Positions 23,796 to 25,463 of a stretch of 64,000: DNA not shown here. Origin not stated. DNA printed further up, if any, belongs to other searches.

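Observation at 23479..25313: Fifth member of the conserved-anchor family translationally coupled to a HerA/FtsK-like ATPase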

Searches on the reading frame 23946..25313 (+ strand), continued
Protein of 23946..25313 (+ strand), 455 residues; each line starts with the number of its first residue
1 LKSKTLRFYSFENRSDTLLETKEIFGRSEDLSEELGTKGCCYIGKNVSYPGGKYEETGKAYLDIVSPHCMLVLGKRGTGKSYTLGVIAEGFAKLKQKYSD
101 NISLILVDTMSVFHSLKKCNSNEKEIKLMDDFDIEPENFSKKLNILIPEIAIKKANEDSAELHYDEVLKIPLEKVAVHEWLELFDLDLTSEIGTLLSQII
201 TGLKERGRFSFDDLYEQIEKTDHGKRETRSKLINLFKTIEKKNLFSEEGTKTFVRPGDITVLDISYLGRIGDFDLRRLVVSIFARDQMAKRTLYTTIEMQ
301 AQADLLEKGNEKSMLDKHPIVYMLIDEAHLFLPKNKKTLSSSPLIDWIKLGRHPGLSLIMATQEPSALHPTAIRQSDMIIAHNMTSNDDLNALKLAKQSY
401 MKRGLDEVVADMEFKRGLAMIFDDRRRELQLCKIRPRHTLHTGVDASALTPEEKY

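Call 88: search_protein_families(library=pfam, alignment_id=A5, max_evalue=0.1)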
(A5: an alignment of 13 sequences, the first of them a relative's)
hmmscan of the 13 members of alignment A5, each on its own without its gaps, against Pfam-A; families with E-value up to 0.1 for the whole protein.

A. member 1, L003:3884-5983:+ (699 aa): 4 families
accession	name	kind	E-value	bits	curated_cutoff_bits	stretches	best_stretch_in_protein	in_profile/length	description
PF00482.28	T2SSF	-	0.0056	17.1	25.2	1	203-330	3-121/125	Type II secretion system (T2SS), protein F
PF12420.13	DUF3671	-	0.011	15.7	34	1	44-179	69-206/223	Fam-L, Fam-M like protein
PF20237.3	DUF6594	-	0.03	14.6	30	1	26-168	86-209/238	Family of unknown function (DUF6594)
PF20990.2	DUF2207_C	-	0.033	14.3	33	1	42-152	71-185/247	Predicted membrane protein (DUF2207) C-terminal domain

B. families by the number of members that match (of 13 scanned): 16 families
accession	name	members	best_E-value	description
PF00482.28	T2SSF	12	1.1e-06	Type II secretion system (T2SS), protein F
PF20990.2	DUF2207_C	7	1.5e-06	Predicted membrane protein (DUF2207) C-terminal domain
PF12420.13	DUF3671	2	0.00066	Fam-L, Fam-M like protein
PF14235.11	DUF4337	2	0.0033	Domain of unknown function (DUF4337)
PF03839.21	Sec62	2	0.0045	Translocation protein Sec62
PF11887.13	Mce4_CUP1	2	0.025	Cholesterol uptake porter CUP1 of Mce4, putative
PF01956.21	EMC3_TMCO1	1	0.0016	Integral membrane protein EMC3/TMCO1-like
PF13727.12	CoA_binding_3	1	0.0029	CoA-binding domain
PF04144.18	SCAMP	1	0.011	SCAMP family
PF04224.18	DUF417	1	0.014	Protein of unknown function, DUF417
PF04791.21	LMBR1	1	0.017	LMBR1-like membrane protein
PF04932.20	Wzy_C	1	0.027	O-Antigen ligase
PF24195.1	DUF7420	1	0.027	Family of unknown function (DUF7420)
PF20237.3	DUF6594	1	0.03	Family of unknown function (DUF6594)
PF09592.15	DUF2031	1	0.051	Protein of unknown function (DUF2031)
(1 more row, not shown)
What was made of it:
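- Twelve of 13 platforms match Pfam T2SSF (call 88).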
